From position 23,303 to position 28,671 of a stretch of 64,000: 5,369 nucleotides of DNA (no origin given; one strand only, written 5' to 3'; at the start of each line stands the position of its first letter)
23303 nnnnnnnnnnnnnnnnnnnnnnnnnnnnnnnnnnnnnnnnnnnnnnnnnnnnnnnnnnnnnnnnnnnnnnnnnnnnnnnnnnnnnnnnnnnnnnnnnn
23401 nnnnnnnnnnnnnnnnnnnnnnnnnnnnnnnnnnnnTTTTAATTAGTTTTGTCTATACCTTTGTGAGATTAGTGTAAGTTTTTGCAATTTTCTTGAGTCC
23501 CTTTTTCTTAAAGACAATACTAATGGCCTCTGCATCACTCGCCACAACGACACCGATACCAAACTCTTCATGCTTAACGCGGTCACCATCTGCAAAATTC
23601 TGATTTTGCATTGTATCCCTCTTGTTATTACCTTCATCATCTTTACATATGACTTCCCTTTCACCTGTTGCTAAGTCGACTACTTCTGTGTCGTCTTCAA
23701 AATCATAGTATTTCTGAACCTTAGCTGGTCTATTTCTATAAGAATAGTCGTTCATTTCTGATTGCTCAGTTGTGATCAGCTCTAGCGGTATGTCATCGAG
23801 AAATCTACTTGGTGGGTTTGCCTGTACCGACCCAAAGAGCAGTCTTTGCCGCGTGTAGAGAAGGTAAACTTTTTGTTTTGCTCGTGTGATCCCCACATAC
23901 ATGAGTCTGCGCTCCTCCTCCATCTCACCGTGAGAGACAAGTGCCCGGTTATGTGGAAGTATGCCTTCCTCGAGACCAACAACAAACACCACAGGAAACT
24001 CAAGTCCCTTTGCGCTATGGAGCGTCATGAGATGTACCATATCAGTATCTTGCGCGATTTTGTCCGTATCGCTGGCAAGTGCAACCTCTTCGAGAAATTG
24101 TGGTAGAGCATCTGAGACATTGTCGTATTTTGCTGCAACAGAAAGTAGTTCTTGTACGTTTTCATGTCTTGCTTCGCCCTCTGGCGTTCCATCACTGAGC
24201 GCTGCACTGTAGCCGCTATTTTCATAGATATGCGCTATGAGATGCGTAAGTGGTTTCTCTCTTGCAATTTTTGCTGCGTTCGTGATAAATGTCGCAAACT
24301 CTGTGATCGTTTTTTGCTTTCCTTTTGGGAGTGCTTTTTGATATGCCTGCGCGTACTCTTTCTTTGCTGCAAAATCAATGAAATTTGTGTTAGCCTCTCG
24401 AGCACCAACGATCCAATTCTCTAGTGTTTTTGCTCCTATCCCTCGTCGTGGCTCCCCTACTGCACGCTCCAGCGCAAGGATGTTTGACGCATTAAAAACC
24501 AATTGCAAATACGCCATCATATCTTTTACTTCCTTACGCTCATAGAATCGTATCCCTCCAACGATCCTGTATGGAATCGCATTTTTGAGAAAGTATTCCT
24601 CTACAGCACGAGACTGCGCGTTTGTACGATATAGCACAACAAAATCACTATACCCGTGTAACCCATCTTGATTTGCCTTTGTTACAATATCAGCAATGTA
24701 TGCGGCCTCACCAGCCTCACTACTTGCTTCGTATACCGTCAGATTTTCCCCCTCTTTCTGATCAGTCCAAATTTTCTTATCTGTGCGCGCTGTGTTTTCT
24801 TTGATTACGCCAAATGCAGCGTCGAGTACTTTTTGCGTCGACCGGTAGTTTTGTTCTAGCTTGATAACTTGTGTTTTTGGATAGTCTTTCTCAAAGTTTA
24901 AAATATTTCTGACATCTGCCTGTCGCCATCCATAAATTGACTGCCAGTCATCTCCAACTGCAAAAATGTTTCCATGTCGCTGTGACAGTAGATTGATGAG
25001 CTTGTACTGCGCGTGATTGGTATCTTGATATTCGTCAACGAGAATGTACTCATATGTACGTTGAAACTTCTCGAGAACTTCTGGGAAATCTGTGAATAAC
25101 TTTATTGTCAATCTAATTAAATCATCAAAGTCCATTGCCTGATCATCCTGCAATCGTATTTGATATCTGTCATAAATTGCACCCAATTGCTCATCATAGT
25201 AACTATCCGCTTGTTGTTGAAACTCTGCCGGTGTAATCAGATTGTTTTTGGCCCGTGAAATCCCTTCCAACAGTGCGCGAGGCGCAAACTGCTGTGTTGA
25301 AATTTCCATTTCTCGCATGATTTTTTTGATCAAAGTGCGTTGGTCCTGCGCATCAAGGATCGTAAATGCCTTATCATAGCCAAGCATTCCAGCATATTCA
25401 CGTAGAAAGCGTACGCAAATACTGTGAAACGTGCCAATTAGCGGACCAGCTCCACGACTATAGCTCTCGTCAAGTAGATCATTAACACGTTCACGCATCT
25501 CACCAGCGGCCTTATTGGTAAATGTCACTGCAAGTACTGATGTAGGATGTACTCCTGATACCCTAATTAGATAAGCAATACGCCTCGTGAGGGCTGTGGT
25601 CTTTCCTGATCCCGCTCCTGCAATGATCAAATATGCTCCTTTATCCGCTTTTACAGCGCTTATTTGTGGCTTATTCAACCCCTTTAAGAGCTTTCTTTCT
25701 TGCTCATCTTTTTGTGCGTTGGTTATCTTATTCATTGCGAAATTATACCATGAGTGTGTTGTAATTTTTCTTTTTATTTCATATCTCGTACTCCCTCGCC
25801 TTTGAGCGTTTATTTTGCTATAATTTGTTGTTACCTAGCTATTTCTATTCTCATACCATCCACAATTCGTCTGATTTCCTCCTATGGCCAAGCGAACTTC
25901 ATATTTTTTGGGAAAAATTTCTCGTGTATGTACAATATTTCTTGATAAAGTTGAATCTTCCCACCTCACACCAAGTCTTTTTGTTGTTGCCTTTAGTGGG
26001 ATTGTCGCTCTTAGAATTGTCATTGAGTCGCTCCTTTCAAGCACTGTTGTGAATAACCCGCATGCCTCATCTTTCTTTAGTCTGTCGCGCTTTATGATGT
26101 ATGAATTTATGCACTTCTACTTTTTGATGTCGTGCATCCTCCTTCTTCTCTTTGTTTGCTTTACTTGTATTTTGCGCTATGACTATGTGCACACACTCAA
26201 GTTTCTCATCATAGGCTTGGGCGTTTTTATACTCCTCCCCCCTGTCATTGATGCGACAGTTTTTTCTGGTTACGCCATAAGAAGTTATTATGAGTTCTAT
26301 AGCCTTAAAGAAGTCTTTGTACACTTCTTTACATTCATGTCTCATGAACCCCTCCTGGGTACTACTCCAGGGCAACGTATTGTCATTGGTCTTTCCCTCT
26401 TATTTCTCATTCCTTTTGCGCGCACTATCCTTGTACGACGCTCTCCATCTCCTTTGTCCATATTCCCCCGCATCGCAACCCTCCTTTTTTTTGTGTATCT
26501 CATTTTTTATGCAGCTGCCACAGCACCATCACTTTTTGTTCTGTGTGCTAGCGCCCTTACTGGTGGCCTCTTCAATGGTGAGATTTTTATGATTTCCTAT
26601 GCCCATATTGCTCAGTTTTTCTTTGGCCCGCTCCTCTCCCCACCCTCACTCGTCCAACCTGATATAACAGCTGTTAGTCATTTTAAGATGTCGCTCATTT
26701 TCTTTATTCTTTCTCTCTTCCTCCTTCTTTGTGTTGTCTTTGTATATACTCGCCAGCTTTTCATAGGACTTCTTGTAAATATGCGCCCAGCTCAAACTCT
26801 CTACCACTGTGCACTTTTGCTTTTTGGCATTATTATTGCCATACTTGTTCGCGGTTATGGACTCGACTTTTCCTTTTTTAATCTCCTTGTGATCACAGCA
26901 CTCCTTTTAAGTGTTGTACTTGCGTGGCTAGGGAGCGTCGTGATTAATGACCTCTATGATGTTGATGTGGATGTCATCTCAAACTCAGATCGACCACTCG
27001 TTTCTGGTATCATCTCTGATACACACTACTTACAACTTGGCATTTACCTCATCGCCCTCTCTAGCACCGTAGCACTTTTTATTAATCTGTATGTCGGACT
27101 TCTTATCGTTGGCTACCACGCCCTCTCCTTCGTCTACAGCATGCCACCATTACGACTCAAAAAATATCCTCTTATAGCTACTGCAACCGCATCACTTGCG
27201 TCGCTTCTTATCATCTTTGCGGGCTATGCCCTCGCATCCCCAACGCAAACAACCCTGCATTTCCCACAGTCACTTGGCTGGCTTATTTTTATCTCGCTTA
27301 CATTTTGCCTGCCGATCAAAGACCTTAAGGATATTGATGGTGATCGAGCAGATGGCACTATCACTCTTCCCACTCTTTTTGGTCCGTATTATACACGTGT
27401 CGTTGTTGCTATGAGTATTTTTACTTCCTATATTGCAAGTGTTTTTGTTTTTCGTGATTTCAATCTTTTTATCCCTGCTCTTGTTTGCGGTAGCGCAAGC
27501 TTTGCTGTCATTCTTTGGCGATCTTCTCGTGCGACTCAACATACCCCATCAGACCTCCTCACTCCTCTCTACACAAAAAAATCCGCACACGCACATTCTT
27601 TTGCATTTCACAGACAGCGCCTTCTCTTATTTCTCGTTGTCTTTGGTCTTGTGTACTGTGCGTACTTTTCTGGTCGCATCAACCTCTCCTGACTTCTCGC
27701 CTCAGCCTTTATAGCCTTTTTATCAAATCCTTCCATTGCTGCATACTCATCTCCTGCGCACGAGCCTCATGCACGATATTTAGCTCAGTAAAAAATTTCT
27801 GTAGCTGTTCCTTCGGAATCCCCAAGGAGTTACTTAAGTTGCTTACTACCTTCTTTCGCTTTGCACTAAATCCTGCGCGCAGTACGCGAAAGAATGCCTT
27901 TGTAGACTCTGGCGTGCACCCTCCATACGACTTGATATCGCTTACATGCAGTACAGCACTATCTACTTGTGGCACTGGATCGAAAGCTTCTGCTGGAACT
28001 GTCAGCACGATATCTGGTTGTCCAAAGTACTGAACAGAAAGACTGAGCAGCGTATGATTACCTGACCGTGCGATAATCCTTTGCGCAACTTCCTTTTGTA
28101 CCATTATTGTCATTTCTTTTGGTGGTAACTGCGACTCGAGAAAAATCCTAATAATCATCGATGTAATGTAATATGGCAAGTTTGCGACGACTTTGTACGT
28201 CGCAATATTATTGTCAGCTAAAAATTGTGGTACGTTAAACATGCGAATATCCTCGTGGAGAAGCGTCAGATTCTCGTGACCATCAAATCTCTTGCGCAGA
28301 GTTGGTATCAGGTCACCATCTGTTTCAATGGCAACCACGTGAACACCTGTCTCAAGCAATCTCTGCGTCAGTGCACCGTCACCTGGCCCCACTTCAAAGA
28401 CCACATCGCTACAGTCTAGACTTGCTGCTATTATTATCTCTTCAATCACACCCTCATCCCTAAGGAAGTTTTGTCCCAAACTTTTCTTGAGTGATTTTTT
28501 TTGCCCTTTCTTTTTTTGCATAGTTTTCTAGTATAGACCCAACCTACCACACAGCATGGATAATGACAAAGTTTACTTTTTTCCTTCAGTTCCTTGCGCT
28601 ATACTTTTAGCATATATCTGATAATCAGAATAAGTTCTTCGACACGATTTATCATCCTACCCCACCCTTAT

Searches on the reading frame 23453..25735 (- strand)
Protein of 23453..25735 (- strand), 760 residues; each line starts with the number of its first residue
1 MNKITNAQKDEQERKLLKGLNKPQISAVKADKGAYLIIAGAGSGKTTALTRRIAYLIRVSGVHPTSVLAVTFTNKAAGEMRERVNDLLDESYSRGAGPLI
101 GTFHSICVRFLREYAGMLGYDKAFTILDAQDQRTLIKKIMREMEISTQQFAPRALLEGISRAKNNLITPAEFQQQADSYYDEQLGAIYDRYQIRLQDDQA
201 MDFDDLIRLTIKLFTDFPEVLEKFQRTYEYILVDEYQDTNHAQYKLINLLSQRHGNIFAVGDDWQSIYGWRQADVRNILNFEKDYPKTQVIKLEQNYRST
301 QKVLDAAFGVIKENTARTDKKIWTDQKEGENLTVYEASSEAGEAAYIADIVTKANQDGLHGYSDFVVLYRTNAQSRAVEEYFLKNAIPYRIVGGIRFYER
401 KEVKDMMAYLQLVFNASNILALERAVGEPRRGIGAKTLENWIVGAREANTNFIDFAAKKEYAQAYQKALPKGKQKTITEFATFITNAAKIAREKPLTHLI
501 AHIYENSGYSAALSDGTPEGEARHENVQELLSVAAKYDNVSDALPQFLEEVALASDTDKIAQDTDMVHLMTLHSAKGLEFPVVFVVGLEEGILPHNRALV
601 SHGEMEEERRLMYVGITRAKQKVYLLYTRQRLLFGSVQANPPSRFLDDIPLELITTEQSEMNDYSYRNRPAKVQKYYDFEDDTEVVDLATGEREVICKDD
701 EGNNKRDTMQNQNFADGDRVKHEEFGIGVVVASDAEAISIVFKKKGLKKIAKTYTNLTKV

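Call 15: search_protein_families(library=pfam, proteins=[window:23453-25735:-])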
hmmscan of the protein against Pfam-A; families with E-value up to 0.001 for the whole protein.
window:23453-25735:- (760 aa): 7 families
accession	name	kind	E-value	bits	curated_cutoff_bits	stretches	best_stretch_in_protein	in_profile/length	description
PF00580.27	UvrD-helicase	-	9.4e-89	298.1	23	1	20-286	1-271/271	UvrD/REP helicase N-terminal domain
PF13361.12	UvrD_C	-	4e-77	260.4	25.6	1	291-629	1-349/350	UvrD-like helicase C-terminal domain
PF13245.12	AAA_19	-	1.1e-22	81.1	25.1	1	25-269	2-132/134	AAA domain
PF13538.12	UvrD_C_2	-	1.4e-12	47.7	27.4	1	567-626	2-52/52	UvrD-like helicase C-terminal domain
PF01443.25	Viral_helicase1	-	7.2e-09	36.2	21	0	549-625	160-226/228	Viral superfamily 1 RNA helicase core domain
PF13604.12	AAA_30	-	2.9e-05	24.3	27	0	21-84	3-66/191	AAA domain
PF21196.3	PcrA_UvrD_tudor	-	0.00064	20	23.9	0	717-753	2-42/48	PcrA/UvrD tudor domain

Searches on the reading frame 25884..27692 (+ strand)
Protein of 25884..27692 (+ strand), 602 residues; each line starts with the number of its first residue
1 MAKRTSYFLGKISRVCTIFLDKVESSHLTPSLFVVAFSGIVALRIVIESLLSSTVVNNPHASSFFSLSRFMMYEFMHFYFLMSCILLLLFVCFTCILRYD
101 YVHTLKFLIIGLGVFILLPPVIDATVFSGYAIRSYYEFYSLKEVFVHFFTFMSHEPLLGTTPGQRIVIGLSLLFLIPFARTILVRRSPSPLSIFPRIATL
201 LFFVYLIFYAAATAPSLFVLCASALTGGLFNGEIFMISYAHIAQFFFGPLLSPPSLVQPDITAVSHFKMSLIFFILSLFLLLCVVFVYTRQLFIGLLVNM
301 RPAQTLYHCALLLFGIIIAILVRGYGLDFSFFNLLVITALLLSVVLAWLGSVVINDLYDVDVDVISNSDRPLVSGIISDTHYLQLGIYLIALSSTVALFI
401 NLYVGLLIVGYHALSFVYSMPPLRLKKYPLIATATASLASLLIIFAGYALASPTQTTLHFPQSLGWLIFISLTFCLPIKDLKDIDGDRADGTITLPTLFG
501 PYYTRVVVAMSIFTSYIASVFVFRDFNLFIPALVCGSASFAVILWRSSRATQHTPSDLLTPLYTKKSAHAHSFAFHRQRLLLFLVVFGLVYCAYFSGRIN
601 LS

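Call 15: search_protein_families(library=pfam, proteins=[window:25884-27692:+])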
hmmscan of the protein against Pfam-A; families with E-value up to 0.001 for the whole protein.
window:25884-27692:+ (602 aa): 1 family
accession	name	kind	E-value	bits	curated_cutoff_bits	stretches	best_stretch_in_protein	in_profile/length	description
PF01040.23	UbiA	-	5e-28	98.5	34.2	1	330-550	15-231/250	UbiA prenyltransferase family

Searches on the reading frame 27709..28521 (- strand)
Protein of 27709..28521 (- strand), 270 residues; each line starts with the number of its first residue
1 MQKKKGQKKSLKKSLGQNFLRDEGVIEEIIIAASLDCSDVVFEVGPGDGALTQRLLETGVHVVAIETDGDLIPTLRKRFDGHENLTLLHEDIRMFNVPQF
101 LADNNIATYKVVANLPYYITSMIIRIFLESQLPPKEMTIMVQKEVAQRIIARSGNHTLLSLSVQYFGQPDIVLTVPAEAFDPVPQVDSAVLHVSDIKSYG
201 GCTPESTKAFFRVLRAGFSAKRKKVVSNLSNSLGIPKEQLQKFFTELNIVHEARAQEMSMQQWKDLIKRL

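Call 15: search_protein_families(library=pfam, proteins=[window:27709-28521:-])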
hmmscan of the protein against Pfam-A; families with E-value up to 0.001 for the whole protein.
window:27709-28521:- (270 aa): 2 families
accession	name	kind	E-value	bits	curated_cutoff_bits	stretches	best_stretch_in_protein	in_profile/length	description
PF00398.26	RrnaAD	-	3.7e-57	193.8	24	1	10-269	3-260/263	Ribosomal RNA adenine dimethylase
PF13649.12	Methyltransf_25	-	0.00021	22.3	27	1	41-99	1-62/97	Methyltransferase domain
